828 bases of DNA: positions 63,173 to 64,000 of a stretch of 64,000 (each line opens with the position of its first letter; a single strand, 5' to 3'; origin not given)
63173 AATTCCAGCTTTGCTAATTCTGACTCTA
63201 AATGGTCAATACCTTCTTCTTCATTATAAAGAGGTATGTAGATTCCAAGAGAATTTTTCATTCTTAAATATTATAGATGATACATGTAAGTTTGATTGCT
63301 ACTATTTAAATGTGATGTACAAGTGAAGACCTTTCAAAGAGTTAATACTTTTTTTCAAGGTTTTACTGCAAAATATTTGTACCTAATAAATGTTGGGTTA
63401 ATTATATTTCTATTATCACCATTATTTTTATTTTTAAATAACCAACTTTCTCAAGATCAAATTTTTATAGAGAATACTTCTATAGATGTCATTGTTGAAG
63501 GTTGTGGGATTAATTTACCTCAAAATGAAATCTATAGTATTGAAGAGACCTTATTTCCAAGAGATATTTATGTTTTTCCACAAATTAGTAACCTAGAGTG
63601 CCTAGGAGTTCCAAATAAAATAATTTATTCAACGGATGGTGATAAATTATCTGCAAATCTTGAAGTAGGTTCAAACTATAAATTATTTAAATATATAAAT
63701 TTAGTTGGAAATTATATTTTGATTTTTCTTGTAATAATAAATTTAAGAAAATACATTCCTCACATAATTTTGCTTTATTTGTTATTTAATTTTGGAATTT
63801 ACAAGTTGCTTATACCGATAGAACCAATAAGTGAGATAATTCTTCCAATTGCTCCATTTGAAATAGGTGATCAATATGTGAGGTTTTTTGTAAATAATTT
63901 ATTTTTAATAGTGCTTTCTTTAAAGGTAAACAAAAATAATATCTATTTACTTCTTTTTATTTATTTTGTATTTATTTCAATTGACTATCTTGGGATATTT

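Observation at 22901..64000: About 40-kb glycosylation island built around many polytopic GT-C/Wzy-like proteins and small GT2s, without Wzx, Wzz or an initiating phosphoglycosyltransferase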

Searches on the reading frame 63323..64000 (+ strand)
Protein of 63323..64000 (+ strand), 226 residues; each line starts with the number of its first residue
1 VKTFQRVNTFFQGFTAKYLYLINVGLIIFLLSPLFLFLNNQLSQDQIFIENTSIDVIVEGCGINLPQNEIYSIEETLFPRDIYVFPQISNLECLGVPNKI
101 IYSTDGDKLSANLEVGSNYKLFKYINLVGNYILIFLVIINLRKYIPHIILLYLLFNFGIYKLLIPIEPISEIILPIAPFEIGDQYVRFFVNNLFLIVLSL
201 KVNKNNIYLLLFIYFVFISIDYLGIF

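Call 8: search_protein_families(library=pfam, max_evalue=0.01, proteins=[window:63323-64000:+])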
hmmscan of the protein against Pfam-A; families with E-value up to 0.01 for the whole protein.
window:63323-64000:+ (226 aa): 0 families

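Call 15: search_protein_families(library=pfam, max_evalue=10, proteins=[window:63323-64000:+])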
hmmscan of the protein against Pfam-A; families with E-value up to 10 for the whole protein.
window:63323-64000:+ (226 aa): 0 families

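Call 27: find_related_loci(query=window:63323-64000:+, collection=genome_contigs, flank=10000)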
Query window:63323-64000:+ (226 aa) in genome_contigs; peptide patterns used: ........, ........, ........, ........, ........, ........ (x = any residue, [..] = any of these).
125 stretches matched a pattern, but none encodes a relative of the query by tblastn (E <= 1e-3).

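Call 51: find_related_loci(query=window:63323-64000:+, collection=metagenome_contigs, flank=10000)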
Query window:63323-64000:+ (226 aa) in metagenome_contigs; peptide patterns used: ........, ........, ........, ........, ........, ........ (x = any residue, [..] = any of these).
317 stretches matched a pattern; 3 encode a relative of the query (tblastn E <= 1e-3); 3 distinct loci.
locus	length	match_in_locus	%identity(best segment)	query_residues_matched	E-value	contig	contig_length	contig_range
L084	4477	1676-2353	97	1-226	9e-142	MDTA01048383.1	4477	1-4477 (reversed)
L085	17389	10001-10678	66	1-226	1e-87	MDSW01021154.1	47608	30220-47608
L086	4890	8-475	75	71-226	1e-76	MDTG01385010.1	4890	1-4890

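Call 53: search_protein_families(library=pfam, max_evalue=0.01, proteins=[L084:1649-3619:+, L085:9974-11944:+, L085:12038-12982:+, L085:13010-13858:-, L085:13946-14743:+, L085:14759-15502:-, L085:15441-16031:-, L085:16051-16794:-, L084:3713-4477:+])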
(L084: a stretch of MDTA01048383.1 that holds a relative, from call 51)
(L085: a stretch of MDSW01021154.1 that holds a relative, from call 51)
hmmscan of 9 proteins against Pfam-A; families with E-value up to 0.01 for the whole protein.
L084:1649-3619:+ (657 aa): 0 families

L085:9974-11944:+ (657 aa): 0 families

L085:12038-12982:+ (315 aa): 3 families
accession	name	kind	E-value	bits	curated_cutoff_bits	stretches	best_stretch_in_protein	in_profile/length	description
PF01408.29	GFO_IDH_MocA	-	5.8e-14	53.3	24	1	5-118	2-117/120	Oxidoreductase family, NAD-binding Rossmann fold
PF19945.4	DUF6407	-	0.0015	19.5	25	1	218-290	22-92/96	Family of unknown function (DUF6407)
PF22725.1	GFO_IDH_MocA_C3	-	0.0031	17.9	27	1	158-227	42-115/124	GFO/IDH/MocA C-terminal domain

L085:13010-13858:- (283 aa): 1 family
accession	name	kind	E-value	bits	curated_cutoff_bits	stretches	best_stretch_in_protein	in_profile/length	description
PF00535.33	Glycos_transf_2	-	0.00023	21.6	23.3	1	54-120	68-132/168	Glycosyl transferase family 2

L085:13946-14743:+ (266 aa): 2 families
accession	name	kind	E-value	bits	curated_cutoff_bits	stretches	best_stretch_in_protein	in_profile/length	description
PF05050.19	Methyltransf_21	-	8.3e-13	49.3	22.7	1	67-211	1-152/173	Methyltransferase FkbM domain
PF13649.12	Methyltransf_25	-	0.0079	17.3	27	0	65-107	1-43/97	Methyltransferase domain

L085:14759-15502:- (248 aa): 6 families
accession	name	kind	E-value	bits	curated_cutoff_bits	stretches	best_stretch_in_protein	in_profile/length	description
PF13847.12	Methyltransf_31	-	1.2e-07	31.9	27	1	99-223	5-114/145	Methyltransferase domain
PF13649.12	Methyltransf_25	-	3.9e-07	31.1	27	1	101-182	1-86/97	Methyltransferase domain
PF08242.18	Methyltransf_12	-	1.4e-06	29.4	30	1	102-185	1-91/98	Methyltransferase domain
PF08241.18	Methyltransf_11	-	3.5e-06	28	21.2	1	102-184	1-85/95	Methyltransferase domain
PF13489.12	Methyltransf_23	-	1.5e-05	25.2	27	1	95-198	20-119/164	Methyltransferase domain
PF05401.17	NodS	-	0.0014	19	24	1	87-201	33-150/201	Nodulation protein S (NodS)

L085:15441-16031:- (197 aa): 1 family
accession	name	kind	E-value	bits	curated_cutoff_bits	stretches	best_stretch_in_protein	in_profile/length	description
PF00730.31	HhH-GPD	-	5.4e-10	40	26.2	1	42-167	2-91/108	HhH-GPD superfamily base excision DNA repair protein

L085:16051-16794:- (248 aa): 1 family
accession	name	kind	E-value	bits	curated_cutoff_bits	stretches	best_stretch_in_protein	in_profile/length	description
PF00551.24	Formyl_trans_N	-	1.1e-16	61.6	26.1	1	67-193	51-177/181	Formyl transferase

L084:3713-4477:+ (255 aa): 2 families
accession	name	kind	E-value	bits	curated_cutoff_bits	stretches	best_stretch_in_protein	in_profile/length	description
PF01408.29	GFO_IDH_MocA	-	6.6e-13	49.8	24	1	5-118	2-117/120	Oxidoreductase family, NAD-binding Rossmann fold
PF22725.1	GFO_IDH_MocA_C3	-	0.00088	19.7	27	1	159-234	43-122/124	GFO/IDH/MocA C-terminal domain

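Call 89: search_protein_families(library=ncbifam, max_evalue=0.1, proteins=[L084:1649-3619:+])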
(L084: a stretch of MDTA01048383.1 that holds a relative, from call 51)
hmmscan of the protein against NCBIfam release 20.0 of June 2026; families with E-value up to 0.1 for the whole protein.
L084:1649-3619:+ (657 aa): 0 families
